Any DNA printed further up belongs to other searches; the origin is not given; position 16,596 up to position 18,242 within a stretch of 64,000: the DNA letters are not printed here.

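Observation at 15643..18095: PKD + FGE-sulfatase-family lipoprotein translationally coupled to a pentaheme cytochrome c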

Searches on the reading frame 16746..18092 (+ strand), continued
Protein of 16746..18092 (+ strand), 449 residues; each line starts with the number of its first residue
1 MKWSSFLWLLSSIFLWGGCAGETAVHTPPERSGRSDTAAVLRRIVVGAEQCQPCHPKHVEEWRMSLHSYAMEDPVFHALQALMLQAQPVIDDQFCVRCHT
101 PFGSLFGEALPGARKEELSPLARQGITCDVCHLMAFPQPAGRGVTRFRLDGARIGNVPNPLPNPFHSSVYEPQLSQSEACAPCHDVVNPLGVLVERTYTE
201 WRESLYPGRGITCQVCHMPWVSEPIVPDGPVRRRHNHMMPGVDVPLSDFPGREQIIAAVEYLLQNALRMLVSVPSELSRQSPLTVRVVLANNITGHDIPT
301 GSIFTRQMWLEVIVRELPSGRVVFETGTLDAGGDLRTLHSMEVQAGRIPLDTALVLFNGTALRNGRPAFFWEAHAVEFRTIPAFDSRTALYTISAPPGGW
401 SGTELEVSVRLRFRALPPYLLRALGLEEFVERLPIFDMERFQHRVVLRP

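Call 19: search_solved_structures(query=A1, max_evalue=0.01, show_alignments=3)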
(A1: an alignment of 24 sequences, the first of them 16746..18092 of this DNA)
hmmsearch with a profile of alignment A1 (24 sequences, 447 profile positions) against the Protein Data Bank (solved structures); distinct sequences matched with E-value up to 0.01: 10.
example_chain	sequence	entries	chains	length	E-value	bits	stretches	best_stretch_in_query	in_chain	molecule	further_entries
5ze8_A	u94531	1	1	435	5e-32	114.4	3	33-151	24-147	cytochrome c552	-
9wt9_A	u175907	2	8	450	3.2e-11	45.8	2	117-224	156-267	Cytochrome c,Multiheme cytochrome c selenoprotein mutant (MccSep U325A) | Cytochrome c,Multiheme cytochrome c selenoprotein (MccSep)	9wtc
9wt8_A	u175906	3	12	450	5.7e-11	45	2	117-224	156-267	Cytochrome c,Multiheme cytochrome c selenoprotein (MccSep)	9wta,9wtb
1bvb_A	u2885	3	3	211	7.6e-06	28.1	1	48-162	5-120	CYTOCHROME C-554 | CYTOCHROME C554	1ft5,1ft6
6i5b_A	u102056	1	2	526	1.1e-05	27.5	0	179-230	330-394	Uncharacterized protein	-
4qo5_A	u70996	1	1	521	7.4e-05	24.8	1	33-113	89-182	Hypothetical multiheme protein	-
4rkm_A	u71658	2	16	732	0.00028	22.9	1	43-75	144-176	MccA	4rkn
2rf7_A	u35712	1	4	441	0.0034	19.4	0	92-187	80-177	Cytochrome c-552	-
4wjy_A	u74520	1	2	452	0.0039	19.2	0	92-187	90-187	Cytochrome c-552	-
1gu6_A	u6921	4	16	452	0.0042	19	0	92-187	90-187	CYTOCHROME C552 | Cytochrome c-552 | Cytochrome c nitrite reductase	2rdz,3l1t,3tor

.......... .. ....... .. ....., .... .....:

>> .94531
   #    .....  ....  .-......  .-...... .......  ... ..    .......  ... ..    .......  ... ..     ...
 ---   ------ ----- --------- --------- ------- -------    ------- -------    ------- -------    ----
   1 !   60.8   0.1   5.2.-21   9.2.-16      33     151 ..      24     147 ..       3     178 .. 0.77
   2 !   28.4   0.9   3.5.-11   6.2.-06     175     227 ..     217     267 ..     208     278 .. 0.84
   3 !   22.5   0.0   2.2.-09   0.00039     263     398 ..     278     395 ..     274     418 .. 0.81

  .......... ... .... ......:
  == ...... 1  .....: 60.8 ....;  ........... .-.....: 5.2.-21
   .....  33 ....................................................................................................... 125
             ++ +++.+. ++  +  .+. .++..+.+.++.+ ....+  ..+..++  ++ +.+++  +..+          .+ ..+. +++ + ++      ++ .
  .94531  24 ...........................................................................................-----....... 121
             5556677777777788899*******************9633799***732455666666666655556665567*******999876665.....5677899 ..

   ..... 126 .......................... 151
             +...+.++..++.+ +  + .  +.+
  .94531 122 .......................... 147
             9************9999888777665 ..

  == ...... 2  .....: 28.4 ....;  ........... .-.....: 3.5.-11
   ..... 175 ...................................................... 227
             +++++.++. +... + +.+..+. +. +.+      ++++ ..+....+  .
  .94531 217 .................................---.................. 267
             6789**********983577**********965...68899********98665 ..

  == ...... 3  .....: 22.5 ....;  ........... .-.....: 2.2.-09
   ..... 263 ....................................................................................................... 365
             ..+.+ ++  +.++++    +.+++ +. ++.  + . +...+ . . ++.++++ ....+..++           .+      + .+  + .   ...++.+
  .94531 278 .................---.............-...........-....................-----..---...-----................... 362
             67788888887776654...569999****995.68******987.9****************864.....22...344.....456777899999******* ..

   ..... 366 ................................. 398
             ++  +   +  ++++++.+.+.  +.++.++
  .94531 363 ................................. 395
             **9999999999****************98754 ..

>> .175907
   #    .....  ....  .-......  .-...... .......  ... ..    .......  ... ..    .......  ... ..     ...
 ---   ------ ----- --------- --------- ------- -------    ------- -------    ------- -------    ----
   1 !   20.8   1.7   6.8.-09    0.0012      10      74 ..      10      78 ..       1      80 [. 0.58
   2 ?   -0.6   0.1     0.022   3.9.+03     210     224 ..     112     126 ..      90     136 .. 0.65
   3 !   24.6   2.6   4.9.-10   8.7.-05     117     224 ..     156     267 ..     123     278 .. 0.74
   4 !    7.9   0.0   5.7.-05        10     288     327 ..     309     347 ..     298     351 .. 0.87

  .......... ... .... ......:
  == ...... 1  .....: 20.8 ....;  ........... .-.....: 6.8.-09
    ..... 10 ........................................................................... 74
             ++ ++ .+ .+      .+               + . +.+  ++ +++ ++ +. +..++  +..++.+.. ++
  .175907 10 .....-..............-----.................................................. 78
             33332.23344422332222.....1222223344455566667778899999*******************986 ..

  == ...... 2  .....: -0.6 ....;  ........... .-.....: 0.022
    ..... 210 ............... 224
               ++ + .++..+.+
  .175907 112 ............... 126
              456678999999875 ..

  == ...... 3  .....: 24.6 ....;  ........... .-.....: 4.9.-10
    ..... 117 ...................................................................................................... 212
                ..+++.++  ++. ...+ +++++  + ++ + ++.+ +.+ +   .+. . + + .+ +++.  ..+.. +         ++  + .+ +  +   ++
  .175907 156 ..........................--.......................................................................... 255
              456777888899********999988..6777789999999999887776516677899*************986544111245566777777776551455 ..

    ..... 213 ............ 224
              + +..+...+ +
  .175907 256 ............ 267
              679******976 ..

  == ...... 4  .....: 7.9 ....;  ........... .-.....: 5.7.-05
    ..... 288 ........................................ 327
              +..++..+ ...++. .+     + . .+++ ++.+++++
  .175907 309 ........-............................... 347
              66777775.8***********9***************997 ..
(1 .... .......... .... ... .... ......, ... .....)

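Call 41: predict_structure(alignment_id=A1)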
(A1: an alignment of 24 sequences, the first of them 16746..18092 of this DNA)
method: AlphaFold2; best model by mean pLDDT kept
length: 449 residues; sequences in the alignment: 24
mean_pLDDT: 89.1   pTM: 0.85
mean pLDDT of the five models: 89.1, 88.7, 87.7, 84.2, 83.6
residues with pLDDT >= 90: 319; 70-90: 85; 50-70: 29; < 50: 16
segments of 3 or more residues with pLDDT < 50: 20-34
pLDDT, mean of each block of 10 residues (from residue 1): 64 58 40 64 91 92 93 90 72 78 84 78 91 92 91 89 87 93 92 94 95 92 90 91 92 95 96 98 99 94 92 98 97 96 97 97 92 94 98 96 97 96 95 97 97
secondary structure, 60 per line:
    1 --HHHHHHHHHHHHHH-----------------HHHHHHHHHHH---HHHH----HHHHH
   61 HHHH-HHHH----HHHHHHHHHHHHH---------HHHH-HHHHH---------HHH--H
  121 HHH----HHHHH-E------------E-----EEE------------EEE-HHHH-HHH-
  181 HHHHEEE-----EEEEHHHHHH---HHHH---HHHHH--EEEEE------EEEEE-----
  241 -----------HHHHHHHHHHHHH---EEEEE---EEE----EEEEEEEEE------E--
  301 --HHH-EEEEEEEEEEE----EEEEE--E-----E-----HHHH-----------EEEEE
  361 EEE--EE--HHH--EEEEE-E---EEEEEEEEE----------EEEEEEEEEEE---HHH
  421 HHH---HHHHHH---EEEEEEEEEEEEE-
elements in order: H3-16 H34-44 H48-51 H56-64 H66-69 H74-86 H96-99 H101-105 H120-123 H128-132 E153-155 E168-170 H172-175 H181-184 E185-187 E193-196 H197-202 H206-209 H213-217 E220-224 E231-235 H252-264 E268-272 E276-278 E283-291 E307-317 E322-326 H341-344 E356-363 E375-379 E385-393 E404-414 H418-423 H427-432 E436-448

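Call 43: fold_search(model_id=the predicted structure, library=pdb)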
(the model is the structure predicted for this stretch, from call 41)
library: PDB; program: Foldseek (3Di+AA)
matches with E <= 10: 1227; with E <= 0.001: 16
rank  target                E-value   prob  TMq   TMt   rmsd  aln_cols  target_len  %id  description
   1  9n9j_5                6.0e-05  1.00  0.18  0.47   5.6       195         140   11  Structure of a GRP94 folding intermediate engaged with a CCDC134- and FKBP11-bound secretory translocon (released 2025-11-19)
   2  7os2_B                1.8e-04  1.00  0.18  0.06   7.2       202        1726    8  Cryo-EM structure of Brr2 in complex with Jab1/MPN and C9ORF78 (released 2022-02-23)
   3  8rjc_5                2.1e-04  1.00  0.18  0.39   5.5       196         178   11  Structure of the rabbit 80S ribosome stalled on a 2-TMD rhodopsin intermediate in complex with Sec61-TRAP, open confor (released 2024-01-24)
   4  2a74_E                3.4e-04  1.00  0.17  0.37  14.2       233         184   11  Human Complement Component C3c (released 2005-09-27)
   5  7a5p_q                3.6e-04  1.00  0.17  0.05   6.6       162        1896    9  Human C Complex Spliceosome - Medium-resolution PERIPHERY (released 2020-10-14)
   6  5gm6_B                5.4e-04  1.00  0.18  0.05   8.0       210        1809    8  Cryo-EM structure of the activated spliceosome (Bact complex) at 3.5 angstrom resolution (released 2016-09-21)
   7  5m59_C                6.8e-04  1.00  0.18  0.06   8.0       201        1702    8  Crystal structure of Chaetomium thermophilum Brr2 helicase core in complex with Prp8 Jab1 domain (released 2016-12-21)
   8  2q0z                  7.3e-04  1.00  0.18  0.26   7.7       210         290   10  Crystal structure of Q9P172/Sec63 from Homo sapiens. Northeast Structural Genomics Target HR1979. (released 2007-06-05)
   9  8h6k_5D               7.7e-04  1.00  0.17  0.05   7.0       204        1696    9  Cryo-EM structure of human exon-defined spliceosome in the mature B state. (released 2024-05-01)
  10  4kit_B                7.7e-04  1.00  0.16  0.05   6.6       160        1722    9  Crystal structure of human Brr2 in complex with the Prp8 Jab1/MPN domain (released 2013-06-05)
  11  6qws                  7.7e-04  0.99  0.17  0.05   8.0       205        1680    9  Crystal structure of the Ski2 RNA-helicase Brr2 from Chaetomium thermophilum in the apo state (released 2020-01-15)
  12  3im1                  8.2e-04  1.00  0.18  0.24   8.4       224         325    6  Structure of the C-terminal Sec63 unit of yeast Brr2, P212121 Form (released 2009-08-25)
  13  5m59_E                9.2e-04  1.00  0.18  0.05   8.3       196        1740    8  Crystal structure of Chaetomium thermophilum Brr2 helicase core in complex with Prp8 Jab1 domain (released 2016-12-21)
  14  5foa_B                9.2e-04  0.99  0.16  0.08  14.3       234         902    9  Crystal Structure of Human Complement C3b in complex with DAF (CCP2-4) (released 2016-04-06)
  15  7uzs                  9.2e-04  0.35  0.11  0.07  24.5       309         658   10  Protein 4.2 (local refinement from consensus reconstruction of ankyrin complex classes) (released 2022-07-20)
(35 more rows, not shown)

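Call 57: search_protein_representatives(alignment_id=A1)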
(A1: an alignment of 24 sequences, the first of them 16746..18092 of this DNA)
Query: 24 sequences, 447 profile positions. Proteins with E-value up to 0.001 (for the whole library): 9620; up to 1e-10: 5936; up to 1e-30: 1914. The best 150 are listed.
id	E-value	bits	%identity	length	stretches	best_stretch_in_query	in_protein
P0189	1.7e-165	567.5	-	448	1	8-445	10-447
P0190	7.8e-164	562.0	-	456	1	9-446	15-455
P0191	5.8e-156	536.1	-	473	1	9-443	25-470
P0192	1.4e-151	521.6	-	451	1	7-440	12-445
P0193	2.1e-140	484.9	-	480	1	11-441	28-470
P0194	2.9e-139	481.1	-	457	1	10-443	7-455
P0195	1.4e-138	478.8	-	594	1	18-440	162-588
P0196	1.6e-138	478.6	-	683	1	37-377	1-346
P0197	1.8e-137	475.2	-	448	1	8-445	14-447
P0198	9.0e-135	466.3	-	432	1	12-439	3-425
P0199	9.9e-135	466.1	-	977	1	43-446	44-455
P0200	1.0e-132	459.5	-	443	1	10-440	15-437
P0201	3.7e-132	457.7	-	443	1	49-443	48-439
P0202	9.8e-132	456.3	-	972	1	44-441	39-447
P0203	6.4e-131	453.6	-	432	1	29-444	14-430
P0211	7.0e-122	423.8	-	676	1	38-440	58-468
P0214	1.6e-117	409.4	-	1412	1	35-438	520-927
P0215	1.5e-116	406.2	-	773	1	47-440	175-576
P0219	1.0e-114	400.2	-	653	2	48-363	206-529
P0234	1.4e-107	376.6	-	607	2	31-440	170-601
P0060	1.1e-105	370.4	-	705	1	45-445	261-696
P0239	1.4e-104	366.7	-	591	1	47-441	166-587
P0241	1.5e-103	363.4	-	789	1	33-446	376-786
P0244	6.5e-103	361.3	-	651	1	46-428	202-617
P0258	6.8e-99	348.0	-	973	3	36-222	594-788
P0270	5.9e-94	331.7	-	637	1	39-445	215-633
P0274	1.6e-93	330.3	-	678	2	38-358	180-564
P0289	1.7e-90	320.3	-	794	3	27-320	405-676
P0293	4.0e-90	319.1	-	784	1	31-440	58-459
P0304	4.9e-88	312.2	-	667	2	42-362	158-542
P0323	6.3e-84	298.7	-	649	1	40-445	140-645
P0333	4.9e-82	292.5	-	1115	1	7-422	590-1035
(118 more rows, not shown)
